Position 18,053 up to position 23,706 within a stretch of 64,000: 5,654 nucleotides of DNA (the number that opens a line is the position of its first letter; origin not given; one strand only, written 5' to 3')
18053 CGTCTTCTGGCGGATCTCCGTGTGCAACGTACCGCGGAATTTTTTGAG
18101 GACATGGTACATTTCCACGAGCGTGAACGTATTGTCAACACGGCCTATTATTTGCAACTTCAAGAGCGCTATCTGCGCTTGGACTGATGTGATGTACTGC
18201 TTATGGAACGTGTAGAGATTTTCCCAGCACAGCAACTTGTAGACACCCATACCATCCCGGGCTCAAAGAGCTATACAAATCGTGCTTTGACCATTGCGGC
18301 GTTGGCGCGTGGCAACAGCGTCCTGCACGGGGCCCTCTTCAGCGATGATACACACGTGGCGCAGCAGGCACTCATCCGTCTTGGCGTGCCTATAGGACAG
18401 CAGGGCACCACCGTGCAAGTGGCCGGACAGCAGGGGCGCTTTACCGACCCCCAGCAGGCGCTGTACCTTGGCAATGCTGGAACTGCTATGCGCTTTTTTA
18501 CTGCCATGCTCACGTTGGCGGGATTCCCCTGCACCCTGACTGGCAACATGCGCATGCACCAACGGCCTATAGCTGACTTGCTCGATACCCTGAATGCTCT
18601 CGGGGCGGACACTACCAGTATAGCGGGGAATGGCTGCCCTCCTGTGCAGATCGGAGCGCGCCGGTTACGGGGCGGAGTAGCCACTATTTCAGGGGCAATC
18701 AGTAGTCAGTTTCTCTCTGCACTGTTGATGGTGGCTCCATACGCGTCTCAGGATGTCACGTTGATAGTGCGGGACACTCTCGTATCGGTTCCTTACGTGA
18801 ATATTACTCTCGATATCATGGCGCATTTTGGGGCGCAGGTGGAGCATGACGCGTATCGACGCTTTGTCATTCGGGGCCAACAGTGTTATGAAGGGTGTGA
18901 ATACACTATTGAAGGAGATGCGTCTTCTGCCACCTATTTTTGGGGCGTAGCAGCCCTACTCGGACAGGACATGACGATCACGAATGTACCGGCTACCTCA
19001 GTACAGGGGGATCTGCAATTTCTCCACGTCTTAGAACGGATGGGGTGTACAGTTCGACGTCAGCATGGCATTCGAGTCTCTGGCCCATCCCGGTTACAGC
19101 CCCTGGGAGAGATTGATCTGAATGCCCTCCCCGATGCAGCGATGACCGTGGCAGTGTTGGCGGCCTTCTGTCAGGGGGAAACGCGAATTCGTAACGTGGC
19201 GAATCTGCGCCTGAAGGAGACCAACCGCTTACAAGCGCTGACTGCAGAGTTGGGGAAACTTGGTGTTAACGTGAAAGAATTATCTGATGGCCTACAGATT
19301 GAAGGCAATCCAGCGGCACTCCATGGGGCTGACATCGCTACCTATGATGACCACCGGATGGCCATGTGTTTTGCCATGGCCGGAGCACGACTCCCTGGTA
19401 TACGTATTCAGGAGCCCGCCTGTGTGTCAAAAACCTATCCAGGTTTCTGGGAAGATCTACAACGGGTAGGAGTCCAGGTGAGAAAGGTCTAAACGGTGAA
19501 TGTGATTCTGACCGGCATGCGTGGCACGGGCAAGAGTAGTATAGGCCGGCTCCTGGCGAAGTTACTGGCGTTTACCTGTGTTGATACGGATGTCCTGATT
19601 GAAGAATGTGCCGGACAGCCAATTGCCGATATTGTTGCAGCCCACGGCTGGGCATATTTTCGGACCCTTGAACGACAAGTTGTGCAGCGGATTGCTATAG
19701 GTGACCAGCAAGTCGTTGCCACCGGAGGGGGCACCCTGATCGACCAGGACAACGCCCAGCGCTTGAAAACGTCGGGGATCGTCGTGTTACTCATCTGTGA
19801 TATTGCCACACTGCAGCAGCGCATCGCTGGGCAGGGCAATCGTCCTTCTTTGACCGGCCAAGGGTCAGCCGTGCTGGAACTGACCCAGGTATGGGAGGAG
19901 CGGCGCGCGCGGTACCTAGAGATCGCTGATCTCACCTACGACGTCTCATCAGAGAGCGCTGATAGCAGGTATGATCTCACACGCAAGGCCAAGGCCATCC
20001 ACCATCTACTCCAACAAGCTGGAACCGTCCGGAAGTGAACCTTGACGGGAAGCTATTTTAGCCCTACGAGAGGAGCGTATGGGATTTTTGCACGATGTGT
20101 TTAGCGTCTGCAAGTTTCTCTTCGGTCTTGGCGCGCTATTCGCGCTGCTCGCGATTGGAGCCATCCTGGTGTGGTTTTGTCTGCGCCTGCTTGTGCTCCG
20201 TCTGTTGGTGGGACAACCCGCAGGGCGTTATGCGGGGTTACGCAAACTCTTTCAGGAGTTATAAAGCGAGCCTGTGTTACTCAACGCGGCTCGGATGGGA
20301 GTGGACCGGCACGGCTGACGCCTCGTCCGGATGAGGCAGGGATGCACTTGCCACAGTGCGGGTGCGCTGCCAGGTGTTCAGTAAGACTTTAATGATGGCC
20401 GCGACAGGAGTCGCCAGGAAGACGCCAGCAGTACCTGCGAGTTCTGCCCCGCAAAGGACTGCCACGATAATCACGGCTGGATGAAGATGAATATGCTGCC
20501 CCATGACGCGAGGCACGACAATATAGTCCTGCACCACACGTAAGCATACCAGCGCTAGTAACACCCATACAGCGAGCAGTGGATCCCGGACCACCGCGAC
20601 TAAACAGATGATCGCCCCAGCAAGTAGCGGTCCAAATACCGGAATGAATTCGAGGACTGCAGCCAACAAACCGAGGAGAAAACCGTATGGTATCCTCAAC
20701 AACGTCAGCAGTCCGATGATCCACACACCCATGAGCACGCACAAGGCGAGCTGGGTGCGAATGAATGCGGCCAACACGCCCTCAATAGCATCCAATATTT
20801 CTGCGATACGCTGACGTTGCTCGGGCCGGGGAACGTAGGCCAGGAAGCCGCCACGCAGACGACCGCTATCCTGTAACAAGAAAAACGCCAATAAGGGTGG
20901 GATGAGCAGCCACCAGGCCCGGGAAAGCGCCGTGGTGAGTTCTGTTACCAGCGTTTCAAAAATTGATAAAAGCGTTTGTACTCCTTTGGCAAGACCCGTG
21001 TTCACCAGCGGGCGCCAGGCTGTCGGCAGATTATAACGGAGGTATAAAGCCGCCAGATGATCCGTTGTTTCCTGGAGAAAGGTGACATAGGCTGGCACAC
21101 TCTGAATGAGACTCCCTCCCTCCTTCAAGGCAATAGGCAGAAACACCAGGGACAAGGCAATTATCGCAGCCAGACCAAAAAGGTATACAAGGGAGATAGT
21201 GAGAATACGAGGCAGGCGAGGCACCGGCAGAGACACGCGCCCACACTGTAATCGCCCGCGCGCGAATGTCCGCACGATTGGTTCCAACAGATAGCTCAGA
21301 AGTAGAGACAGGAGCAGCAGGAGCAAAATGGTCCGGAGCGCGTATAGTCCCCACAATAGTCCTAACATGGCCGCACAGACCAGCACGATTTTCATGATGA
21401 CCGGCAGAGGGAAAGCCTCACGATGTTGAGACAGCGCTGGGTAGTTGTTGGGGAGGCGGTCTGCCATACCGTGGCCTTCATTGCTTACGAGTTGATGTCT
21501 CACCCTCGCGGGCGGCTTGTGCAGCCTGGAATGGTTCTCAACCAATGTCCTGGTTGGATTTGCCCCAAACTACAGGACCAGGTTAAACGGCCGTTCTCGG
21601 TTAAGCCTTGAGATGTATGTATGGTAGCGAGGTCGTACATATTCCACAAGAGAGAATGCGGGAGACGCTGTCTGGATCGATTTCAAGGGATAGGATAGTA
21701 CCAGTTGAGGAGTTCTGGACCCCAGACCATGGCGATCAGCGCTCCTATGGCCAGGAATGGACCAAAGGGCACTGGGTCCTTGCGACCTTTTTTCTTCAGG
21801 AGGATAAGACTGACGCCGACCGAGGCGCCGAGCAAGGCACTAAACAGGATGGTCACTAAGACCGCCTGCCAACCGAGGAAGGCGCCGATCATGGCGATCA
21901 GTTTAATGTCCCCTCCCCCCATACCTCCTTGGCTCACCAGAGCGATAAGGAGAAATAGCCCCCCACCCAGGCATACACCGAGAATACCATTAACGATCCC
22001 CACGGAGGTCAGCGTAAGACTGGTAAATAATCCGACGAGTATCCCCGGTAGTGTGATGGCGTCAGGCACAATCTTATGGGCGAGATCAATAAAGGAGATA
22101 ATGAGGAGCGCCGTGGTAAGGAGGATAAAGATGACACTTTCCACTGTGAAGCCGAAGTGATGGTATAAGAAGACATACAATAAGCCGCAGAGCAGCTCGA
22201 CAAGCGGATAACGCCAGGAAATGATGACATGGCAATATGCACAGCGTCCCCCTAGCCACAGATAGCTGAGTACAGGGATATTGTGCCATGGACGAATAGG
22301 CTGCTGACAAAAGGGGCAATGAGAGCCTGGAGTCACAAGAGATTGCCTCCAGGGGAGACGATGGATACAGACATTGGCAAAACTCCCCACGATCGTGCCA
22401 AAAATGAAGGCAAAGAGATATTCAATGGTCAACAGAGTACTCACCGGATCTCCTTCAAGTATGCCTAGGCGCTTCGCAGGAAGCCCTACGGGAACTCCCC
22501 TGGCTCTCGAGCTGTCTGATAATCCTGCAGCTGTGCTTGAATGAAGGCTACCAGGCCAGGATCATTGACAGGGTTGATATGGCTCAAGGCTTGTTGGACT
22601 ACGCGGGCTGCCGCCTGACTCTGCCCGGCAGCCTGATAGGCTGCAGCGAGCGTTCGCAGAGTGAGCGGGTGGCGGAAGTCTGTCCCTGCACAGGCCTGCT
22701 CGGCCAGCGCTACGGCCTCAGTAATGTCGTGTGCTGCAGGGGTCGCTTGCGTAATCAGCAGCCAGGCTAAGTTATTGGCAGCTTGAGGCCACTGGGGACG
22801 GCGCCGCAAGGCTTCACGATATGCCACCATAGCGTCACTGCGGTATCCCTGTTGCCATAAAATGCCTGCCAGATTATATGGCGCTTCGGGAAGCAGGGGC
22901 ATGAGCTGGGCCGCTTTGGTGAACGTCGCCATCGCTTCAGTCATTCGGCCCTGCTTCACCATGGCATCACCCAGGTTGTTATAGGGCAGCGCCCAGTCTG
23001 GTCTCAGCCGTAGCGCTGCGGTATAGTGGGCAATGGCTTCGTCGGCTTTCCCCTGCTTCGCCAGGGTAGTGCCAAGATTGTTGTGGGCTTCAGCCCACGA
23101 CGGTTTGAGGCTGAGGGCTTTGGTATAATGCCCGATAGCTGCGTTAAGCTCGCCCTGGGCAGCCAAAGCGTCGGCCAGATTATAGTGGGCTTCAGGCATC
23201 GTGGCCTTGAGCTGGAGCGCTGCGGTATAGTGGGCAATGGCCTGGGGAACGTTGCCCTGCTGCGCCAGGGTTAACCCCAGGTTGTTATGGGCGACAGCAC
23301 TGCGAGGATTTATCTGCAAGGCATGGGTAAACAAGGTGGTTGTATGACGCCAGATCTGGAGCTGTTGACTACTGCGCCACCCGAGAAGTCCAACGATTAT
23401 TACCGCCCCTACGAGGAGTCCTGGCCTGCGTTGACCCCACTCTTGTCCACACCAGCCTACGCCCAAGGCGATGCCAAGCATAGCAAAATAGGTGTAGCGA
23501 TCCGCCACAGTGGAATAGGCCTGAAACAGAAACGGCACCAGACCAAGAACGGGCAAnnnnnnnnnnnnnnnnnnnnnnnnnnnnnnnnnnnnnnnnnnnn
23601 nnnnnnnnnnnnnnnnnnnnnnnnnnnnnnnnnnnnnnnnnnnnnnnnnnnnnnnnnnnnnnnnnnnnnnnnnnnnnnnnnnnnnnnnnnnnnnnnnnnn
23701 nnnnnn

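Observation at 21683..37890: Pilus-bracketed island encoding a candidate bacterial TMTC-type protein O-glycosylation (O-mannosylation-like) system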

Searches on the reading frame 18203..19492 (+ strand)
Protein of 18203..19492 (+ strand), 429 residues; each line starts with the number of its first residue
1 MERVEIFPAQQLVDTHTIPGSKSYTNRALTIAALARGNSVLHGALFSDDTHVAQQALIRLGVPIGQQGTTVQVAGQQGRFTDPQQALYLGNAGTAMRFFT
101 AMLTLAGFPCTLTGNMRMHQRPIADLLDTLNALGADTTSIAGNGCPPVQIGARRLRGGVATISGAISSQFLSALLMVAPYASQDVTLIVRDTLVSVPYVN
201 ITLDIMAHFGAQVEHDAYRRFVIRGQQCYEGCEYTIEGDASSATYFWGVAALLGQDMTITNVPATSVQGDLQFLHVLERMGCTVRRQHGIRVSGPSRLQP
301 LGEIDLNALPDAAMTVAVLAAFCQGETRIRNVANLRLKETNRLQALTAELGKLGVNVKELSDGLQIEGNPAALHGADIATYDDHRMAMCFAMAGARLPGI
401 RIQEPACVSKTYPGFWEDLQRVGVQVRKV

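Call 76: list_cluster_members(proteins=[window:18203-19492:+, window:17303-18187:+, window:21683-22444:-, window:24570-26867:-, window:35551-37368:+, window:28613-30688:-, L002:1329-2342:+, L002:18484-19245:+])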
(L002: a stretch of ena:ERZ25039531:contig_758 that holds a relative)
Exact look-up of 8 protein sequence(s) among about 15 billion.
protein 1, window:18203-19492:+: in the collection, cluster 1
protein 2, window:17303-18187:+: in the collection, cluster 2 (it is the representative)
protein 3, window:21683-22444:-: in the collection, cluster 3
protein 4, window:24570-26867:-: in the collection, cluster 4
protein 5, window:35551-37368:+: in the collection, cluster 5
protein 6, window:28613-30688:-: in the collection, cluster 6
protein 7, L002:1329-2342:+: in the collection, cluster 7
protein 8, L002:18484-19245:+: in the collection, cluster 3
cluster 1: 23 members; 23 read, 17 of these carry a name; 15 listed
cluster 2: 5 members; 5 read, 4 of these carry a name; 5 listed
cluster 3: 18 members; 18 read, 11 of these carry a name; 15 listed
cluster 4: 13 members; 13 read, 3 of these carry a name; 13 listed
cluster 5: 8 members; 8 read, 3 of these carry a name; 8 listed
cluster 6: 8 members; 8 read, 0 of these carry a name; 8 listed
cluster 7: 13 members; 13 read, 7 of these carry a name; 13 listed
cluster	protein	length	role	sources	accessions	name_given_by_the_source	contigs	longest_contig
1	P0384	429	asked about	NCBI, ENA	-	-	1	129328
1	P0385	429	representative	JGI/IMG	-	3-phosphoshikimate 1-carboxyvinyltransferase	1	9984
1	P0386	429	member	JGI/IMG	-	3-phosphoshikimate 1-carboxyvinyltransferase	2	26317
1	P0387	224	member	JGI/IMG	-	3-phosphoshikimate 1-carboxyvinyltransferase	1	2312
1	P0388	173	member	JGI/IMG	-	3-phosphoshikimate 1-carboxyvinyltransferase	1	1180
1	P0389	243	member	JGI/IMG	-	3-phosphoshikimate 1-carboxyvinyltransferase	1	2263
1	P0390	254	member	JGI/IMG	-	3-phosphoshikimate 1-carboxyvinyltransferase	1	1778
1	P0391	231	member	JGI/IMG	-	3-phosphoshikimate 1-carboxyvinyltransferase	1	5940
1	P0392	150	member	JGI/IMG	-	3-phosphoshikimate 1-carboxyvinyltransferase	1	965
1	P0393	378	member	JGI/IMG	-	3-phosphoshikimate 1-carboxyvinyltransferase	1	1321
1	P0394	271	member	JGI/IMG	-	3-phosphoshikimate 1-carboxyvinyltransferase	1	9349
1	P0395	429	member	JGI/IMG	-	3-phosphoshikimate 1-carboxyvinyltransferase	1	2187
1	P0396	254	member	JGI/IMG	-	3-phosphoshikimate 1-carboxyvinyltransferase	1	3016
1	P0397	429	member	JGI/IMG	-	3-phosphoshikimate 1-carboxyvinyltransferase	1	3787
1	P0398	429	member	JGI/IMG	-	3-phosphoshikimate 1-carboxyvinyltransferase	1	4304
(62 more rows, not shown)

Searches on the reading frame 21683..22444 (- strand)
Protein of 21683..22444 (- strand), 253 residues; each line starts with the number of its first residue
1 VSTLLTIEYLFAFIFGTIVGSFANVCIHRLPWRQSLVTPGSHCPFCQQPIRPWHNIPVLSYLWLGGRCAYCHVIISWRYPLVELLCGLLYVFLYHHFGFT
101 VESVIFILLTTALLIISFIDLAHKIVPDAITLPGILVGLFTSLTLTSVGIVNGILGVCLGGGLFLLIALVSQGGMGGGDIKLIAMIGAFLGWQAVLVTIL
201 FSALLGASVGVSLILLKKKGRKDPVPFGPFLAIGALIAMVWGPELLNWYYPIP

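Call 4: search_protein_families(library=pfam, proteins=[window:21683-22444:-], max_evalue=0.01)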
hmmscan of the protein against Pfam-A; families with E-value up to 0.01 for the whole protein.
window:21683-22444:- (253 aa): 2 families
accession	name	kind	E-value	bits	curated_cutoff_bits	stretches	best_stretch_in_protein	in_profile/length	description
PF06750.18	A24_N_bact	-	3.4e-34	117.2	23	1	14-97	1-84/84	Bacterial Peptidase A24 N-terminal domain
PF01478.23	Peptidase_A24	-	1.6e-20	73.9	26.5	1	107-210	1-103/104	Type IV leader peptidase family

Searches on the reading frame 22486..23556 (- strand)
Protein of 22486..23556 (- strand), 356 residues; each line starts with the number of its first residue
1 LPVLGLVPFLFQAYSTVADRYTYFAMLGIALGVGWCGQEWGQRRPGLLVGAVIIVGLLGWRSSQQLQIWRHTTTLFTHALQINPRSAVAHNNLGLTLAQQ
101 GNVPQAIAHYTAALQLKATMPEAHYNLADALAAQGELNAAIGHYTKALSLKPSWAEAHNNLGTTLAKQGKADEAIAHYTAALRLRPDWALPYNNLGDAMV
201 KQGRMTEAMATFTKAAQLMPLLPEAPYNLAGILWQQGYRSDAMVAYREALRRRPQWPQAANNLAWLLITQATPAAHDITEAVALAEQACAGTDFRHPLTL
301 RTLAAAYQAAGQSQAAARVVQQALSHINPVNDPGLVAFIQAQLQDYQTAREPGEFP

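Call 4: search_protein_families(library=pfam, proteins=[window:22486-23556:-], max_evalue=0.01)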
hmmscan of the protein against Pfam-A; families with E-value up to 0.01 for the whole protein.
window:22486-23556:- (356 aa): 22 families
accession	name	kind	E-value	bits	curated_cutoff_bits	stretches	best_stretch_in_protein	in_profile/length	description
PF13414.12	TPR_11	-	1.1e-37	127.9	26.8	5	129-169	2-42/42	TPR repeat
PF07719.23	TPR_2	-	4.8e-36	120.3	27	4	155-187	1-33/34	Tetratricopeptide repeat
PF00515.34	TPR_1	-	5.6e-34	115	27.8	3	155-187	1-33/34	Tetratricopeptide repeat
PF13181.12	TPR_8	-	3e-26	89.7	25.7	2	155-187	1-33/34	Tetratricopeptide repeat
PF13176.12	TPR_7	-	6.8e-21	73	27.9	0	157-187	1-31/36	Tetratricopeptide repeat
PF14559.12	TPR_19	-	7.5e-21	74.7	25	4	97-158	1-62/68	Tetratricopeptide repeat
PF13432.12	TPR_16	-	7.7e-20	71.4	32.7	3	93-152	3-62/65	Tetratricopeptide repeat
PF13431.12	TPR_17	-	8.3e-20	69.8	24.4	2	75-107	1-33/34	Tetratricopeptide repeat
PF13424.12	TPR_12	-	8.6e-20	71.2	30.1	2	155-218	3-74/77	Tetratricopeptide repeat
PF13428.12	TPR_14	-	4.3e-17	61.3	23.5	2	121-162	1-42/44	Tetratricopeptide repeat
PF13374.12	TPR_10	-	1.5e-12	47.5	27.5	1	157-185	4-32/42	Tetratricopeptide repeat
PF07721.20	TPR_4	-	6.3e-09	36.1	27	0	121-138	1-18/26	Tetratricopeptide repeat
PF12895.13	ANAPC3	-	1e-08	35.8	27.2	1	100-178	2-79/82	Anaphase-promoting complex, cyclosome, subunit 3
PF24575.1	TPR_Slam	-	3.6e-08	34.2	35.2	1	94-140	54-100/104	Surface lipoprotein assembly modifier, N-terminal TPR repeats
PF10373.15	EST1_DNA_bind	-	2.5e-07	31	22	1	76-132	5-61/282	Est1 DNA/RNA binding domain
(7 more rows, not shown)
